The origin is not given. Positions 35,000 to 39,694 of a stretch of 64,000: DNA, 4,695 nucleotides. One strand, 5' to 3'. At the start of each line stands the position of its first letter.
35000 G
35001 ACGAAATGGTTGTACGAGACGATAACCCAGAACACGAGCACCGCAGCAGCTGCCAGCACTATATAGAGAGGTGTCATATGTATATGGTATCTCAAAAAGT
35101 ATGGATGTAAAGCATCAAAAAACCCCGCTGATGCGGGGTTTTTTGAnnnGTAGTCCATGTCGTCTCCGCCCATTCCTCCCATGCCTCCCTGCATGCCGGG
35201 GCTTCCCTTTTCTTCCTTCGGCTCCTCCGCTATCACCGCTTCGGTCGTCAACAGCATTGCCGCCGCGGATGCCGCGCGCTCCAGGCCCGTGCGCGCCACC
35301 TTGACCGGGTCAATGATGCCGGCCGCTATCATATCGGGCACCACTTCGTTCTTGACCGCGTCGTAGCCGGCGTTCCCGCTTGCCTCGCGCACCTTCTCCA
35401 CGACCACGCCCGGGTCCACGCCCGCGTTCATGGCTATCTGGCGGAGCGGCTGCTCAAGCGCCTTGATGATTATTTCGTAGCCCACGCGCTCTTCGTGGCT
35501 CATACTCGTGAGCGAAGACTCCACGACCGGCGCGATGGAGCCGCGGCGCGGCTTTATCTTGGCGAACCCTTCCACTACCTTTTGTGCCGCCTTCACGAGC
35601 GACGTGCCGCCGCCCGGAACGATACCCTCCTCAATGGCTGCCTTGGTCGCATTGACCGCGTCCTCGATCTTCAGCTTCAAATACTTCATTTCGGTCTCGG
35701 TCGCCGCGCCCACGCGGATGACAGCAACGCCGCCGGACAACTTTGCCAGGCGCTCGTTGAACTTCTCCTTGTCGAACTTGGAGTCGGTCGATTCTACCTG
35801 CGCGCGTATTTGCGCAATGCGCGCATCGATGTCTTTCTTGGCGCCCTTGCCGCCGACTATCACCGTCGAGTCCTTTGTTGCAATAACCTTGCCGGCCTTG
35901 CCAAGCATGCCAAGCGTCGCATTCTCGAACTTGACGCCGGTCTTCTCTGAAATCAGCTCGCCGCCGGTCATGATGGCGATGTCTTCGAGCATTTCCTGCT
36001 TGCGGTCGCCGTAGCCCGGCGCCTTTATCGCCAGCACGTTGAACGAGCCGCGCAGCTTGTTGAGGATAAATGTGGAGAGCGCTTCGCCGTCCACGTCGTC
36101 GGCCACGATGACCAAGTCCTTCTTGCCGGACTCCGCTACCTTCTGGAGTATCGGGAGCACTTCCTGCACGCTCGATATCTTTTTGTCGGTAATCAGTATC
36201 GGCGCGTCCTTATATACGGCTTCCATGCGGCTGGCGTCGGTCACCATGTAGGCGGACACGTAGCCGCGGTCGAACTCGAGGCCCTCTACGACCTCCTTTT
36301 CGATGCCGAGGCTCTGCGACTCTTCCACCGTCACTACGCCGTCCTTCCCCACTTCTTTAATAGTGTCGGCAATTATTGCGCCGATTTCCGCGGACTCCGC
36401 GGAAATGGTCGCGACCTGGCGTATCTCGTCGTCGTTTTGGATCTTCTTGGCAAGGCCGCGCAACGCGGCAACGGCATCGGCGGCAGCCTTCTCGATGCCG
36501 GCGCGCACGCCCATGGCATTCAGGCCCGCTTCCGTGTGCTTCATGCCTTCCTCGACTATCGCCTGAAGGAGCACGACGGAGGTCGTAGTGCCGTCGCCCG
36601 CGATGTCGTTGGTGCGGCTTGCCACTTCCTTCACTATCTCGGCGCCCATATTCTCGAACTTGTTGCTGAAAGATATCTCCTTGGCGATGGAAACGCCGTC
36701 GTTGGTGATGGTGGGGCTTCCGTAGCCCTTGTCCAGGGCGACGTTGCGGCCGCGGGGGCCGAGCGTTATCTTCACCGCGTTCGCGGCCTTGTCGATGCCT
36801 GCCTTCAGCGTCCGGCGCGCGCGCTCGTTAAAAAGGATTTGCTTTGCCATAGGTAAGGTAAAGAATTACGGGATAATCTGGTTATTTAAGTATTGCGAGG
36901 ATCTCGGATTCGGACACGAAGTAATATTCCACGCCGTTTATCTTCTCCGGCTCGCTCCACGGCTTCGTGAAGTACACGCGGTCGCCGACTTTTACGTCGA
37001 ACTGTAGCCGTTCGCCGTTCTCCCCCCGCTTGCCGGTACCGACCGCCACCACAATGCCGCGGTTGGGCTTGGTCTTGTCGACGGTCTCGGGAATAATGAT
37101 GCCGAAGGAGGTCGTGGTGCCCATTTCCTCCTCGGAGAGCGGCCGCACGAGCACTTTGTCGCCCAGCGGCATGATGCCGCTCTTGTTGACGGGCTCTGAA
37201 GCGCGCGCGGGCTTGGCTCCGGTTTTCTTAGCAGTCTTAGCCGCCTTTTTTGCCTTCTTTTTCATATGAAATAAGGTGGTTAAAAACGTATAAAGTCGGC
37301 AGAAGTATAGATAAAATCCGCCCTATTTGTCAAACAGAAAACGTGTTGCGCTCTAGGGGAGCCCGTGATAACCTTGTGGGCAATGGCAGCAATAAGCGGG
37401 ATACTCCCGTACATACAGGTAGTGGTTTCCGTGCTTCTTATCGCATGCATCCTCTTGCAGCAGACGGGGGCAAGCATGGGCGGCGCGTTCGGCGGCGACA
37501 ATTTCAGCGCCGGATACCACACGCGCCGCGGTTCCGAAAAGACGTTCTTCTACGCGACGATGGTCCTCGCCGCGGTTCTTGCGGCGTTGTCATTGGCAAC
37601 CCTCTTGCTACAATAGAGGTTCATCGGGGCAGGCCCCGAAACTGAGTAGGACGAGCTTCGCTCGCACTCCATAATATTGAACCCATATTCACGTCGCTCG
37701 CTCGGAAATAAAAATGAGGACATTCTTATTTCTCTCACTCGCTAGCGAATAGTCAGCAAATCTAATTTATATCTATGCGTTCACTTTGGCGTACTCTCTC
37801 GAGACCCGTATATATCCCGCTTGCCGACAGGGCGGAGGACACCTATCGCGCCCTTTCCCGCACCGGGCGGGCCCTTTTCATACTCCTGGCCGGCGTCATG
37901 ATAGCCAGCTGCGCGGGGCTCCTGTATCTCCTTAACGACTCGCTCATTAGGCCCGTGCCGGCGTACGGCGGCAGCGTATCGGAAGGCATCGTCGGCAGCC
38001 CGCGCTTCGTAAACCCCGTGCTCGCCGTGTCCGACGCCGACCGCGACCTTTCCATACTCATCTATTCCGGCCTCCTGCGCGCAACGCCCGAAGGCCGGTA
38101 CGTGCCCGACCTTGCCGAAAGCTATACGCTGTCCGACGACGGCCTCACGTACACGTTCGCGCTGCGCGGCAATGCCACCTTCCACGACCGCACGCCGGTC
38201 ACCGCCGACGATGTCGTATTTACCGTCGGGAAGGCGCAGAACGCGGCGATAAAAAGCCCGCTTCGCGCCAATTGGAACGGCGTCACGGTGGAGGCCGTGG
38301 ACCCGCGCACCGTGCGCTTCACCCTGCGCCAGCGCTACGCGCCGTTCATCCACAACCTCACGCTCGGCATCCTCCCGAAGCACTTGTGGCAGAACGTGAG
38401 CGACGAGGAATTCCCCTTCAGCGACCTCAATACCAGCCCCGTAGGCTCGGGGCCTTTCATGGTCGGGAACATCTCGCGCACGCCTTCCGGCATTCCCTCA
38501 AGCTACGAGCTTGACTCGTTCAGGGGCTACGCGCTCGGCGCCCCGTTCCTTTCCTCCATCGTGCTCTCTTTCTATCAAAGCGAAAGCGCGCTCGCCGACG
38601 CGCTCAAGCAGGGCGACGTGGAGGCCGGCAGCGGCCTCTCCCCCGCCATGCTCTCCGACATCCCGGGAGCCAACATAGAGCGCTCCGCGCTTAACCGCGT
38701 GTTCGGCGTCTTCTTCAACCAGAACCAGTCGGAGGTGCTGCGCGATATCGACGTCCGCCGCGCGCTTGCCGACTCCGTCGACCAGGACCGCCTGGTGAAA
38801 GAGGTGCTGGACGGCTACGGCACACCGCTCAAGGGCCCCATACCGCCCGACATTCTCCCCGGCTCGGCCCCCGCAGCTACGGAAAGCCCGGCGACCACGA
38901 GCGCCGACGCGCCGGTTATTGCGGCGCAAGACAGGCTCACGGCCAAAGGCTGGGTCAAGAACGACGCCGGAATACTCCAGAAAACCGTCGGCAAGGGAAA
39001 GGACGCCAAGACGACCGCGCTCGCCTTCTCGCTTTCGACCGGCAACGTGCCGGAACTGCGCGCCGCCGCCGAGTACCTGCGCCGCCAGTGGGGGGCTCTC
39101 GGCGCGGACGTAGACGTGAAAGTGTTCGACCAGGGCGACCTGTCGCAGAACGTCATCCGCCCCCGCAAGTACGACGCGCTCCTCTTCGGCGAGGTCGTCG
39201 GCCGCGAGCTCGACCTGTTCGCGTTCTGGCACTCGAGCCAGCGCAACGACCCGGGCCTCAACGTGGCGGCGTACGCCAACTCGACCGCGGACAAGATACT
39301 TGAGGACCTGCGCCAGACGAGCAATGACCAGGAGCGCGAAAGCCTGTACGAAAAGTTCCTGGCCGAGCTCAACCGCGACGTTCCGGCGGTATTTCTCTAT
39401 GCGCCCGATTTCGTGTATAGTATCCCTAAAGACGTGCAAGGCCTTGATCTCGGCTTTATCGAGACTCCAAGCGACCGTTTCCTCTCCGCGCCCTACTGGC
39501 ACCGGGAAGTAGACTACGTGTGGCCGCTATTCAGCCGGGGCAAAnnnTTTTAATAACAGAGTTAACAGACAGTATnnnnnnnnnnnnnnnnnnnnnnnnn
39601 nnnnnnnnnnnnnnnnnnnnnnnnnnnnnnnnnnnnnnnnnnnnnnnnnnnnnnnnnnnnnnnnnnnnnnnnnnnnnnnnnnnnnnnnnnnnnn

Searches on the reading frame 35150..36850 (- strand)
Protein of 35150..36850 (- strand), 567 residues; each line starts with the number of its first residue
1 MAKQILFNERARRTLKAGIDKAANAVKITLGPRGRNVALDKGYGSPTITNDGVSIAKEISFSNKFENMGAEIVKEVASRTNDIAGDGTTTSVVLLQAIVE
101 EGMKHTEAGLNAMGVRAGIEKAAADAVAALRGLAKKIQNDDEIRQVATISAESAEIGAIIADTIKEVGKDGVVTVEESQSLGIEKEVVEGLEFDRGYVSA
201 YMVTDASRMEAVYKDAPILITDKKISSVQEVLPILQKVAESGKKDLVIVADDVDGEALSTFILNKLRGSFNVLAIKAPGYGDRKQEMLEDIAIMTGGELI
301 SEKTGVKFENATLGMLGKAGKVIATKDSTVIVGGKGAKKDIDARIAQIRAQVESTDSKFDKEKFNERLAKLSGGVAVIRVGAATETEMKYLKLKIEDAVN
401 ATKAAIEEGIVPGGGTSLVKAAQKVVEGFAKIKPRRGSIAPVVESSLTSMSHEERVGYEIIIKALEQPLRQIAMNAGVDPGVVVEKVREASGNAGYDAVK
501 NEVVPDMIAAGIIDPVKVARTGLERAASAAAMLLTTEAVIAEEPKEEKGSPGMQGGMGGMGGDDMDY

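Call 60: search_protein_families(library=pfam, proteins=[window:35150-36850:-], max_evalue=0.001)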
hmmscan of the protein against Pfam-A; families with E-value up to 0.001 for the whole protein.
window:35150-36850:- (567 aa): 1 family
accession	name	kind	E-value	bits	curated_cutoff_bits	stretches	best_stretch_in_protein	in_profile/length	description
PF00118.29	Cpn60_TCP1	-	1.1e-71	242.5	34.3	1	23-543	2-489/490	TCP-1/cpn60 chaperonin family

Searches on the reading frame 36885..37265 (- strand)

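Call 60: search_protein_families(library=pfam, proteins=[window:36885-37265:-], max_evalue=0.001)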
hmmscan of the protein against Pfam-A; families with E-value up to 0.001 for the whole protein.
window:36885-37265:- (127 aa): 1 family
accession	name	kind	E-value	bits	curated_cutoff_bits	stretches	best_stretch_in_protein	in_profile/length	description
PF00166.26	Cpn10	-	1.1e-24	86.7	21.1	1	31-125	2-92/93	Chaperonin 10 Kd subunit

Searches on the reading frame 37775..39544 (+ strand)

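Call 11: search_protein_families(library=pfam, proteins=[window:37775-39544:+])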
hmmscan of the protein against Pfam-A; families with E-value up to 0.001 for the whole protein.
window:37775-39544:+ (590 aa): 1 family
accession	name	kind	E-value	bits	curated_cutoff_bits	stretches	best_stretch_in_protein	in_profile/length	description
PF00496.27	SBP_bac_5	-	1.1e-57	196.3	32.4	1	109-472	2-345/368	Bacterial extracellular solute-binding proteins, family 5 Middle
